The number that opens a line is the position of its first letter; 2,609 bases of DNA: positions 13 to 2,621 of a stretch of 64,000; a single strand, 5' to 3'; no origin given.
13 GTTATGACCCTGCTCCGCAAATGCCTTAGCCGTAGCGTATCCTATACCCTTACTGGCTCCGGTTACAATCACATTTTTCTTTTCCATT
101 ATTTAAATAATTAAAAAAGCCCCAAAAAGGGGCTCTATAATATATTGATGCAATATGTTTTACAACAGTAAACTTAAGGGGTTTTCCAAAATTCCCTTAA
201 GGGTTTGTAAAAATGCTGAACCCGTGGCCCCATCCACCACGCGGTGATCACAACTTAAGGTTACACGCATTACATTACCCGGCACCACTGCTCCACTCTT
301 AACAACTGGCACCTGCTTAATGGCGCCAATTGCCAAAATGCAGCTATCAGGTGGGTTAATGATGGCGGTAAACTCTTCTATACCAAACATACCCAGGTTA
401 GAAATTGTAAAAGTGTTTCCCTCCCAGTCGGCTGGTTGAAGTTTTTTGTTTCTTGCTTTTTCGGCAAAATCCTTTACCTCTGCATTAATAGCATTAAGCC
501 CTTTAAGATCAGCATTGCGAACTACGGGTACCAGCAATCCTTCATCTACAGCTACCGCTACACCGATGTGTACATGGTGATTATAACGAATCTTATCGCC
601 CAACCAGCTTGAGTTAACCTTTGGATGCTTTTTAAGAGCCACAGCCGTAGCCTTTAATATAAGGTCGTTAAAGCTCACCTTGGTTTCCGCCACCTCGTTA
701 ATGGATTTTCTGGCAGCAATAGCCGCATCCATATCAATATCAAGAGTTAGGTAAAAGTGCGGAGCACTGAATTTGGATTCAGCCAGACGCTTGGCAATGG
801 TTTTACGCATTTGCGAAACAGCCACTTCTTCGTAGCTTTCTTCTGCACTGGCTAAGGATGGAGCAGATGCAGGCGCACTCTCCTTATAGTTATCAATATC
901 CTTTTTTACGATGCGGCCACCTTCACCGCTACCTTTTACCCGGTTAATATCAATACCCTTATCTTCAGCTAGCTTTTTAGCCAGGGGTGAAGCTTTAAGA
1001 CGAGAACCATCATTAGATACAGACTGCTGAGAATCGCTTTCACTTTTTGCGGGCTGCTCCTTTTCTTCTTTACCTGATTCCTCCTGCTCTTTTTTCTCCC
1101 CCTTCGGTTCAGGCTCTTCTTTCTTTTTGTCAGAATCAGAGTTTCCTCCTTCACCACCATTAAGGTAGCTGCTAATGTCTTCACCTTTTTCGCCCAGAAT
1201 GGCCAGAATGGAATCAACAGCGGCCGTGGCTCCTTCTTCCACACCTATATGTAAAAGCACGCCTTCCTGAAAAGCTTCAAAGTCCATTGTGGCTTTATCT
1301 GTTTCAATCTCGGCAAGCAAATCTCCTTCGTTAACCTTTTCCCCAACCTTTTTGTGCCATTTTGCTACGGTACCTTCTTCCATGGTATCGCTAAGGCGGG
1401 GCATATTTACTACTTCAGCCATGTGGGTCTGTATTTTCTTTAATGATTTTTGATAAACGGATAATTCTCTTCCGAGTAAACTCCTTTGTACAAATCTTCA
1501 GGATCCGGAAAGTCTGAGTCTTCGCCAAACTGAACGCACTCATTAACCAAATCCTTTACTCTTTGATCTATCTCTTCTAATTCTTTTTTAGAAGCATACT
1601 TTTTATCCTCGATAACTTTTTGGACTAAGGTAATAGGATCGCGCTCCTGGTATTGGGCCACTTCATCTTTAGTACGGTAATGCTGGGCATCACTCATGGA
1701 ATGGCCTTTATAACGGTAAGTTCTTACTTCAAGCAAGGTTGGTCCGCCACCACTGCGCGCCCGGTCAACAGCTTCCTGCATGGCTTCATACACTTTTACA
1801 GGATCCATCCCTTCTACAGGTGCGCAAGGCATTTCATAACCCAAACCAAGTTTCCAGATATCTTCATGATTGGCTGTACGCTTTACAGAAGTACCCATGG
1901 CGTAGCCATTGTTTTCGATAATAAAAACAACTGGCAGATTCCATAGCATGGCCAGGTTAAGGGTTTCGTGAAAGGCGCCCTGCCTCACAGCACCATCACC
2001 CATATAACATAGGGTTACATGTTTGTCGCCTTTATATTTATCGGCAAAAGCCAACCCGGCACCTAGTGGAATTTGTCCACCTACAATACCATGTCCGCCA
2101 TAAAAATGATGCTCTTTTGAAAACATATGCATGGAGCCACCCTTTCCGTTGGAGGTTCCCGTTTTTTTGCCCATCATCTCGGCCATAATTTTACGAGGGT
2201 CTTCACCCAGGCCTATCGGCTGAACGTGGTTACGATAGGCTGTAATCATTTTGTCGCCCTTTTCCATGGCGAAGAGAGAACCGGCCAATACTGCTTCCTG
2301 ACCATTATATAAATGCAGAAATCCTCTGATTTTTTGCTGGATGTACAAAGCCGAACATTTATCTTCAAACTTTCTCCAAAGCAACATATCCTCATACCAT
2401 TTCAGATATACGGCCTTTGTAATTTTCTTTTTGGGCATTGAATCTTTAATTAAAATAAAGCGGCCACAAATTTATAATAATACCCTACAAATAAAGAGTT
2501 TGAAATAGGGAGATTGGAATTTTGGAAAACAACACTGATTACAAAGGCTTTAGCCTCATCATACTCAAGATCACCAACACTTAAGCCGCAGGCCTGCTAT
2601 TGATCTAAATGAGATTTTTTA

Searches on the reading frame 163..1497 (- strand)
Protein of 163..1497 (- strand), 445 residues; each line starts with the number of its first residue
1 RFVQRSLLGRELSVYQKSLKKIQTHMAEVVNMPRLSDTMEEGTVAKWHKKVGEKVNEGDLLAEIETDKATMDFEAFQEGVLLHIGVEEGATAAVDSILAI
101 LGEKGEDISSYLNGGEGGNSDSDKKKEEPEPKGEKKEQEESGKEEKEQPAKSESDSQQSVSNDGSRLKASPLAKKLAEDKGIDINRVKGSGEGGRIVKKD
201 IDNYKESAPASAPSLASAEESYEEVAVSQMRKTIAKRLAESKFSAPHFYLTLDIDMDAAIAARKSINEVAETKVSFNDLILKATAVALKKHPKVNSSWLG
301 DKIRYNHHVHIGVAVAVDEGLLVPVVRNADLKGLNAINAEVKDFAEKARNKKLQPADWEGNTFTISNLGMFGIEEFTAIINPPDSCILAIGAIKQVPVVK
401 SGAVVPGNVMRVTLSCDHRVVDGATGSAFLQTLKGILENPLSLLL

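Call 57: search_protein_families(library=pfam, proteins=[window:163-1497:-], max_evalue=0.001)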
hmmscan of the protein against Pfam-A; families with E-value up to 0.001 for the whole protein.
window:163-1497:- (445 aa): 3 families
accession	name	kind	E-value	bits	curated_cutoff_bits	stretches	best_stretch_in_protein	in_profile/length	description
PF00198.28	2-oxoacid_dh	-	1.1e-89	300.3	23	1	220-445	2-232/232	2-oxoacid dehydrogenases acyltransferase (catalytic domain)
PF00364.28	Biotin_lipoyl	-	6.8e-19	67.9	22.1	1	29-101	2-73/73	Biotin-requiring enzyme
PF02817.22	E3_binding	-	2.8e-15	56.6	23.7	1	168-201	2-35/36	e3 binding domain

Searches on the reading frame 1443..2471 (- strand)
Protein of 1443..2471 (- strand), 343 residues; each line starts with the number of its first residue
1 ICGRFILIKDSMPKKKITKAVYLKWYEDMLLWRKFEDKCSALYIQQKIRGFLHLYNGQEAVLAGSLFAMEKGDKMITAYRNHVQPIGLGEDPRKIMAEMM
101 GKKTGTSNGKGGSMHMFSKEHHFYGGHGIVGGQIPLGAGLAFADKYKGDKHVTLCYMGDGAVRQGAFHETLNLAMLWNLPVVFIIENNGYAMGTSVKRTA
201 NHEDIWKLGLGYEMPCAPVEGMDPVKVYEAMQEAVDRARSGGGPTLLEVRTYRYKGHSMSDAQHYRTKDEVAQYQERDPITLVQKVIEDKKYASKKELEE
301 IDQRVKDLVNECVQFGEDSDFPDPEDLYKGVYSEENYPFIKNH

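Call 57: search_protein_families(library=pfam, proteins=[window:1443-2471:-], max_evalue=0.001)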
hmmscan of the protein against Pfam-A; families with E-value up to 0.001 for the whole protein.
window:1443-2471:- (343 aa): 4 families
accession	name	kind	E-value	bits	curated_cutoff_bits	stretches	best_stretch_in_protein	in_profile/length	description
PF00676.26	E1_dh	-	5e-95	318.4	22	1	28-324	2-299/300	Dehydrogenase E1 component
PF02775.26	TPP_enzyme_C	-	3.9e-08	33.7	21.9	1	119-249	17-151/151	Thiamine pyrophosphate enzyme, C-terminal TPP binding domain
PF13292.11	DXP_synthase_N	-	2.1e-05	24.4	21.2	1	122-196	107-179/274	1-deoxy-D-xylulose-5-phosphate synthase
PF00456.26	Transketolase_N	-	0.00086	18.8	22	0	150-256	144-248/334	Transketolase, thiamine diphosphate binding domain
